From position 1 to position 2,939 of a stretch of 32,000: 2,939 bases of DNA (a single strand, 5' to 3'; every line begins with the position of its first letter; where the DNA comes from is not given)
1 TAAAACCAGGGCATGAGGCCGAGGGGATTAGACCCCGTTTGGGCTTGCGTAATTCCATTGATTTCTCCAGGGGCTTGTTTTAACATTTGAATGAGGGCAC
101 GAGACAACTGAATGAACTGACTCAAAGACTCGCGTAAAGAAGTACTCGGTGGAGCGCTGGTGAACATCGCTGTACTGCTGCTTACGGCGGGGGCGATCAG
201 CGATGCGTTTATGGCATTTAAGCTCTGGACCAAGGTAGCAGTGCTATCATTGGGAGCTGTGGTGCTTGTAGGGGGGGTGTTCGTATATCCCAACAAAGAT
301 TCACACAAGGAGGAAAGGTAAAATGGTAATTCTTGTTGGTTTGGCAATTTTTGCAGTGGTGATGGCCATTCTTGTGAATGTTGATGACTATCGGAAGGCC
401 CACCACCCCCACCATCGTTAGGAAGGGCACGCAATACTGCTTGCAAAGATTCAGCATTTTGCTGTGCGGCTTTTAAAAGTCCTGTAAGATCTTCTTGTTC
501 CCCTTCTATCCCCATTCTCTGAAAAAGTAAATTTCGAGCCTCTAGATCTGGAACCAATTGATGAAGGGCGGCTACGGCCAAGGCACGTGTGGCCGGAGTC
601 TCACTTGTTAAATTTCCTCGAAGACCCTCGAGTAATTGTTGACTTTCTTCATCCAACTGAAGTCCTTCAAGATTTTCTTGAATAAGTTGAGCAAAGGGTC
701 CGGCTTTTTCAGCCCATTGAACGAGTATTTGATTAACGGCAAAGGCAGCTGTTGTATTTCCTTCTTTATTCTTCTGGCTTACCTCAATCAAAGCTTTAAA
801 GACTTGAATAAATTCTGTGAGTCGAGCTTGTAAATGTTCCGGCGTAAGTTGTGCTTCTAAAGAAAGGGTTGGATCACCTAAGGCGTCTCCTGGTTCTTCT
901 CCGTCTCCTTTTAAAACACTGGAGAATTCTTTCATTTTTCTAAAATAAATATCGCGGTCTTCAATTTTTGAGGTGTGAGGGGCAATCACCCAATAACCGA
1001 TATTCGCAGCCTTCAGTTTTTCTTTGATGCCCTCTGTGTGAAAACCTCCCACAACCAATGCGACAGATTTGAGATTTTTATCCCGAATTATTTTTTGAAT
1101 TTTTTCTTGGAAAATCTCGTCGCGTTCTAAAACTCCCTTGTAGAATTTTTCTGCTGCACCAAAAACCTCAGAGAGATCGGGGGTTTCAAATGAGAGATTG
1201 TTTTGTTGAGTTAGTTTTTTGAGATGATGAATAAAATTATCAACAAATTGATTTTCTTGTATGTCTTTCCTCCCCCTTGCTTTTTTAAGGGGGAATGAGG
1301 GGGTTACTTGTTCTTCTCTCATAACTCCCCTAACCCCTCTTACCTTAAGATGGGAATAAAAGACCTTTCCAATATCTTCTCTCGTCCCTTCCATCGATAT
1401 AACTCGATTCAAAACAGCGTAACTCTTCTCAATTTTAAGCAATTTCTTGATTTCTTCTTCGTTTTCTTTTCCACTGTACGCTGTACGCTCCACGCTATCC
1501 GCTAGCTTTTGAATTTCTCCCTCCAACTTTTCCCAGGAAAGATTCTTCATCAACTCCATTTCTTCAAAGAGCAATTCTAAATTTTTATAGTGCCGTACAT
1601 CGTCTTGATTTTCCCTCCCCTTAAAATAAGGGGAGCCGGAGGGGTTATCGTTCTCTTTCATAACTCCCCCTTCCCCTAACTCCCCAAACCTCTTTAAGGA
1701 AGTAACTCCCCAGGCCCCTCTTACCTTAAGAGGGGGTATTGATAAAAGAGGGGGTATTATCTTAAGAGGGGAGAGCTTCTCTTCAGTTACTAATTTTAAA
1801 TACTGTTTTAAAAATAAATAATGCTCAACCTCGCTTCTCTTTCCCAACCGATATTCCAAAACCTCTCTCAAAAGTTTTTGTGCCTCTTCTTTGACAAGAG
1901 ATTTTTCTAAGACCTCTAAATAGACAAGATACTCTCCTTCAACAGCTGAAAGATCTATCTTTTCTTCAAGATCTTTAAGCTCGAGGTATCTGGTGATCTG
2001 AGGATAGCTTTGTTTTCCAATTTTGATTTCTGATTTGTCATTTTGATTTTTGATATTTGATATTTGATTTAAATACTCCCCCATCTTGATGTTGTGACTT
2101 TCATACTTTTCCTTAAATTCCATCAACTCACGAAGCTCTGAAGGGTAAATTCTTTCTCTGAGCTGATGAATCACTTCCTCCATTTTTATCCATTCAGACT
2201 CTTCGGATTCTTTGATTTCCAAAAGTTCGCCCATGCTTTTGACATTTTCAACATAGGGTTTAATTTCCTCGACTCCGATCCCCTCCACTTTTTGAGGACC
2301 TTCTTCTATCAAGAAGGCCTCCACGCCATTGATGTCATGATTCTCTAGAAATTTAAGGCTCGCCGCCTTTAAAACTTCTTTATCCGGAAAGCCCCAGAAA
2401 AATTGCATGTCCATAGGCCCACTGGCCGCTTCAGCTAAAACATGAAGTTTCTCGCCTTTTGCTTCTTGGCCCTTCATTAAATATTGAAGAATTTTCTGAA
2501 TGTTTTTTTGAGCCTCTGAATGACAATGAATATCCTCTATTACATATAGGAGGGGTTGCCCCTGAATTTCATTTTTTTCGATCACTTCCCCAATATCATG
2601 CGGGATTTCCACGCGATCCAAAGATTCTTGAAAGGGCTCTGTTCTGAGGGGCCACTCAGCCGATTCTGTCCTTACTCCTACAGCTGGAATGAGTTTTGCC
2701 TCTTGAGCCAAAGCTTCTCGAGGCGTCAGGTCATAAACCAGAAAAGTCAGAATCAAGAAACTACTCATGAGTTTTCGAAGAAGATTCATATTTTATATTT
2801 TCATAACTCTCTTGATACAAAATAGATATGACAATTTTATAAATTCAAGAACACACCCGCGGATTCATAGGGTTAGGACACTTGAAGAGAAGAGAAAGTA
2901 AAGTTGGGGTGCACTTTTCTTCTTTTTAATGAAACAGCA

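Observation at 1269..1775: Two copies of a three-hairpin palindromic element inserted in frame, and in the same phase, inside a protein-coding gene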

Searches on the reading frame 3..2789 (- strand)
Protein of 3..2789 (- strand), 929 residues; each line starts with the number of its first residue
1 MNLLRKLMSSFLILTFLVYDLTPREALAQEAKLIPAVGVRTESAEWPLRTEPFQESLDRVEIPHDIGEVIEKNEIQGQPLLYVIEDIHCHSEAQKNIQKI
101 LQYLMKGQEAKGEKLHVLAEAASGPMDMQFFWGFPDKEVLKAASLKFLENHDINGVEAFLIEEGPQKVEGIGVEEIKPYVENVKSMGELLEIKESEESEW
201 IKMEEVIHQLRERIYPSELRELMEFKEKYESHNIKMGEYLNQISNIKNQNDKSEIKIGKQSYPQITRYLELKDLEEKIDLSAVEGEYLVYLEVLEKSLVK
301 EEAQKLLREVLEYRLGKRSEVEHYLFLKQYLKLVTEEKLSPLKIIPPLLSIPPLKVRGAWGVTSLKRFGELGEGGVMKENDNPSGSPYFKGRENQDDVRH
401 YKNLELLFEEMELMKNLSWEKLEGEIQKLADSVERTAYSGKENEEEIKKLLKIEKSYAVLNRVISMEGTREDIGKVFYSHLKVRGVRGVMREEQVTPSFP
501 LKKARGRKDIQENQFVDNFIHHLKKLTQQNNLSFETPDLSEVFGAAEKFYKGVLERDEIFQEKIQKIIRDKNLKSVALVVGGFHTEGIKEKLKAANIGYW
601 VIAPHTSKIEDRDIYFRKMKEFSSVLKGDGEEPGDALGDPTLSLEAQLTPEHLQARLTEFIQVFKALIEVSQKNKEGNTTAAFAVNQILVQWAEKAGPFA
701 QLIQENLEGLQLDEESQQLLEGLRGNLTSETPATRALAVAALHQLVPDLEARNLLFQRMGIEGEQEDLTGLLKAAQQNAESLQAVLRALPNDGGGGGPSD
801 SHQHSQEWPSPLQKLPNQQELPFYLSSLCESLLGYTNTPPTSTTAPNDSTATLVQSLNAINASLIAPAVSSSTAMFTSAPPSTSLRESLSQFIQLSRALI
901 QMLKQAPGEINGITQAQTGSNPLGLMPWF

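Call 13: search_protein_families(library=pfam, proteins=[window:3-2789:-], max_evalue=1)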
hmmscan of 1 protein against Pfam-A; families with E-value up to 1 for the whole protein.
window:3-2789:- (929 aa): 1 family
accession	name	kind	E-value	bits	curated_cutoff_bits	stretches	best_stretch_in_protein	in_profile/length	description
PF18016.8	SAM_3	-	0.33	11.4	22.6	0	511-547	20-56/65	SAM domain (Sterile alpha motif)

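Call 15: find_homologous_proteins(query=window:3-2789:-)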
Query window:3-2789:- (929 aa): 5 proteins with E <= 0.001 among 8000 candidates.
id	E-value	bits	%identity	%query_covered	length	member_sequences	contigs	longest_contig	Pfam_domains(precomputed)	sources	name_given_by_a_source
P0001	0.0e+0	2049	100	100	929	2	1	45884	-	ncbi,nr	ncbi:MAG: hypothetical protein HYZ67_05185, partial [Chlamydiae bacterium]|nr:hypothetical protein [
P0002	0.0e+0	1184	55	100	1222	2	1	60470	-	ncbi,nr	ncbi:MAG: hypothetical protein HYZ66_01195, partial [Chlamydiae bacterium]|nr:hypothetical protein [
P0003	9.5e-143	495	40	81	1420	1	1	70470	-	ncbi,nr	ncbi:MAG: hypothetical protein HYS07_06490 [Chlamydiae bacterium]|nr:hypothetical protein [Chlamydio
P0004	7.4e-12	62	25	27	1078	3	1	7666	-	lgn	-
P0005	1.0e-10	59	40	8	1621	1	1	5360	-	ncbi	ncbi:hypothetical protein ACFLUV_06930, partial [Elusimicrobiota bacterium]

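Call 18: find_encoding_contigs(protein=P0003, flank=10000, max_places=3)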
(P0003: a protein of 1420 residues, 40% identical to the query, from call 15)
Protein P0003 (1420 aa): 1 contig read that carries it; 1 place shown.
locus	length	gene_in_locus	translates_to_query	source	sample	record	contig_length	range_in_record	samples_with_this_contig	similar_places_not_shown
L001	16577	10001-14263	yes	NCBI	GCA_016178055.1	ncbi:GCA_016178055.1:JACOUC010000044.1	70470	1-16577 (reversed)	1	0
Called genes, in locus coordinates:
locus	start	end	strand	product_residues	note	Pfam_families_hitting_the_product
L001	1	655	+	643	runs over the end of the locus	PF00512:HisKA, PF02518:HATPase_c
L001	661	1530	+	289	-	PF13224:DUF4032 (weak)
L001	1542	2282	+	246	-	PF00149:Metallophos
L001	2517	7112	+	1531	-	PF00310:GATase_2, PF04898:Glu_syn_central, PF01645:Glu_synthase, PF01493:GXGXG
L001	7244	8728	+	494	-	PF14691:Fer4_20, PF12831:FAD_oxidored (faint), PF00070:Pyr_redox, PF01266:DAO (weak), PF03486:HI0933_like (weak), PF07992:Pyr_redox_2, PF01593:Amino_oxidase (weak), PF13450:NAD_binding_8, +3 more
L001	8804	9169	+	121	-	-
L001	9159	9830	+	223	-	PF08843:AbiEii (faint)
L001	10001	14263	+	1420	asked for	-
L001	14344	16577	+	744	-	PF14890:Intein_splicing, PF02636:Methyltransf_28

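Call 19: find_encoding_contigs(protein=P0002, flank=10000, max_places=3)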
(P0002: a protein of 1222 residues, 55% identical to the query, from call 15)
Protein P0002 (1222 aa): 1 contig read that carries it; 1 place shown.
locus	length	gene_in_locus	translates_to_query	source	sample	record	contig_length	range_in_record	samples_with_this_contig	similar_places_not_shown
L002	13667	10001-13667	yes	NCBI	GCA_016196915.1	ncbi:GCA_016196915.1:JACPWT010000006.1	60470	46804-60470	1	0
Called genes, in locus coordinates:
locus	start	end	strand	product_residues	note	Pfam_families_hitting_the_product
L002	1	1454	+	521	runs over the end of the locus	PF02142:MGS, PF01808:AICARFT_IMPCHas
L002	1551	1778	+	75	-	PF19891:DUF6364 (weak)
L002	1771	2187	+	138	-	PF01850:PIN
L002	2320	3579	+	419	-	PF02844:GARS_N, PF01071:GARS_A, PF02843:GARS_C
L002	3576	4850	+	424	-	PF02638:GHL10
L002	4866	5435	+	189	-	PF14385:DUF4416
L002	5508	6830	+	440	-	PF06245:DUF1015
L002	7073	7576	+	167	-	-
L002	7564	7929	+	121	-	-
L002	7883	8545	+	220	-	PF01168:Ala_racemase_N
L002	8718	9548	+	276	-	PF01488:Shikimate_DH (faint), PF03807:F420_oxidored, PF14748:P5CR_dimer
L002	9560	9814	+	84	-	PF02325:CCB3_YggT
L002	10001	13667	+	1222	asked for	?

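Call 80: predict_structure(alignment_id=A1)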
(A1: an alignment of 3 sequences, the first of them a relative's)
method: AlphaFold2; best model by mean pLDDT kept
length: 929 residues; sequences in the alignment: 3
mean_pLDDT: 33.2   pTM: 0.21
mean pLDDT of the five models: 33.2, 32.1, 30.8, 30.1, 28.4
residues with pLDDT >= 90: 0; 70-90: 0; 50-70: 2; < 50: 927
segments of 3 or more residues with pLDDT < 50: 1-568, 570-592, 594-929
pLDDT, mean of each block of 10 residues (from residue 1): 28 29 28 24 25 25 27 29 27 33 34 26 28 31 35 30 29 30 30 34 34 37 39 38 41 37 40 40 35 38 43 37 41 27 26 26 24 24 25 29 31 34 36 37 42 38 34 34 25 25 25 33 39 31 32 34 45 41 40 44 33 35 36 32 29 36 39 37 36 32 33 36 41 39 39 42 39 35 27 29 25 30 32 31 33 36 29 25 33 40 38 32 30
secondary structure, 60 per line:
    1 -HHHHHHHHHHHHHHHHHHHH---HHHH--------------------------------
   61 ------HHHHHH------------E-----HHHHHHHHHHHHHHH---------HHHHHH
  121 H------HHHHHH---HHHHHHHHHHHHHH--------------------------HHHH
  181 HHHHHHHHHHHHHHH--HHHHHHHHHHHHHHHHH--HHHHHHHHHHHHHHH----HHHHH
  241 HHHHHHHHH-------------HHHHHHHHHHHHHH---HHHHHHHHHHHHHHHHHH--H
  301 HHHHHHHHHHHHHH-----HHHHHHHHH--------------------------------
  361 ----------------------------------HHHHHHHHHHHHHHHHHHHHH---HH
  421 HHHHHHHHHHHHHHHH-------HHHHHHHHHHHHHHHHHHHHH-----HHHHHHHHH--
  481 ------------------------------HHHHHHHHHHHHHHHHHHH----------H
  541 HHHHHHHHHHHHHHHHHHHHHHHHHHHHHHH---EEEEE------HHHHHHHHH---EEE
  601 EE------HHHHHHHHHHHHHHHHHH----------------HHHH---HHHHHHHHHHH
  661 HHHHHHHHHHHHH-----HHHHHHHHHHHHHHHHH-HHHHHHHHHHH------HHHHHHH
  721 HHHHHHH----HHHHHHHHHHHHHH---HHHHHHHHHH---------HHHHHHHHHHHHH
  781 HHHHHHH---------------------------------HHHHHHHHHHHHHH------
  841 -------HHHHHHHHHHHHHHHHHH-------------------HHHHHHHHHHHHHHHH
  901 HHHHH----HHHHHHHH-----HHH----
elements in order (helices of 4 or more, strands of 3 or more residues): H2-21 H25-28 H67-72 H91-105 H115-121 H128-133 H137-150 H177-195 H198-214 H217-231 H236-249 H263-276 H280-297 H300-314 H320-328 H395-415 H419-436 H444-464 H470-478 H511-529 H540-571 E575-579 H586-594 E598-602 H609-626 H643-646 H650-673 H679-695 H697-707 H714-727 H732-745 H749-758 H768-787 H821-834 H848-865 H885-905 H910-917

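Call 90: search_protein_families(library=pfam, proteins=[P0003], max_evalue=0.01)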
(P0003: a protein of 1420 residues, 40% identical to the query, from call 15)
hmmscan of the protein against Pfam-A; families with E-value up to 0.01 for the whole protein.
P0003 (1420 aa): 2 families
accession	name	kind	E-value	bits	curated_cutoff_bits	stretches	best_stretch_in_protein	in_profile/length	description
PF14890.11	Intein_splicing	-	6.5e-05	23.2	35.8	1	1198-1270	18-90/155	Intein splicing domain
PF00931.28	NB-ARC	-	0.0028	17.4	23.5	1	935-976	4-45/248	NB-ARC domain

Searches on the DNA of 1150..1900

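Call 25: search_rna_families(source=window, start=1150, end=1900, threshold=evalue, max_evalue=10)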
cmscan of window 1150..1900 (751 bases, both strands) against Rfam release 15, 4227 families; matches with E-value up to 10: 12.
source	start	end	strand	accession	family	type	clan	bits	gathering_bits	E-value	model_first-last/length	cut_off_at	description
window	1220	1296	+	RF01203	snR47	Gene; snRNA; snoRNA; CD-box;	CL00051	24.6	61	2.8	1-96/96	no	Small nucleolar RNA snR47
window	1249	1332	-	RF01871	MALAT1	Gene; lncRNA;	-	19.3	70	6.9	1-95/95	no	Metastasis associated lung adenocarcinoma transcript 1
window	1158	1192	+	RF01359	CRISPR-DR46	Gene; CRISPR;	-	18.9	50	4.3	10-38/38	no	CRISPR RNA direct repeat element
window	1216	1247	+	RF00280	SNORD51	Gene; snRNA; snoRNA; CD-box;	CL00054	18.6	50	2.7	1-79/79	no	Small nucleolar RNA SNORD51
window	1275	1358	+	RF03259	MIR1514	Gene; miRNA;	-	17.8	90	3.3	1-110/110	no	MIR1514 microRNA precursor family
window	1622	1678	+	RF03189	mir-1175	Gene; miRNA;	-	16.3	51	1.2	1-72/72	no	mir-1175 microRNA precursor family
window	1720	1817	+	RF00429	SNORA29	Gene; snRNA; snoRNA; HACA-box;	CL00030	16.3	50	5.6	1-140/140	no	Small nucleolar RNA SNORA29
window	1287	1341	+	RF03778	mir-483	Gene; miRNA;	-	15.7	60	5.9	1-75/75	no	mir-483 microRNA precursor family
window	1271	1343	-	RF00522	PreQ1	Cis-reg; riboswitch;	-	14.9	39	3.4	1-45/45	no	PreQ1 (pre queuosine) riboswitch aptamer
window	1536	1558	-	RF00274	SNORD57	Gene; snRNA; snoRNA; CD-box;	CL00058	14.5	47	8.1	1-72/72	no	Small nucleolar RNA SNORD57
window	1220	1269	+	RF01505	Afu_264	Gene; snRNA; snoRNA; CD-box;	-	14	40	6.5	1-103/103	no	A. fumigatus snoRNA Afu_264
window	1216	1339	-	RF01932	bxd_4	Gene; lncRNA;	-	13.8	40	8.4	1-106/106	no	Bithoraxoid conserved region 4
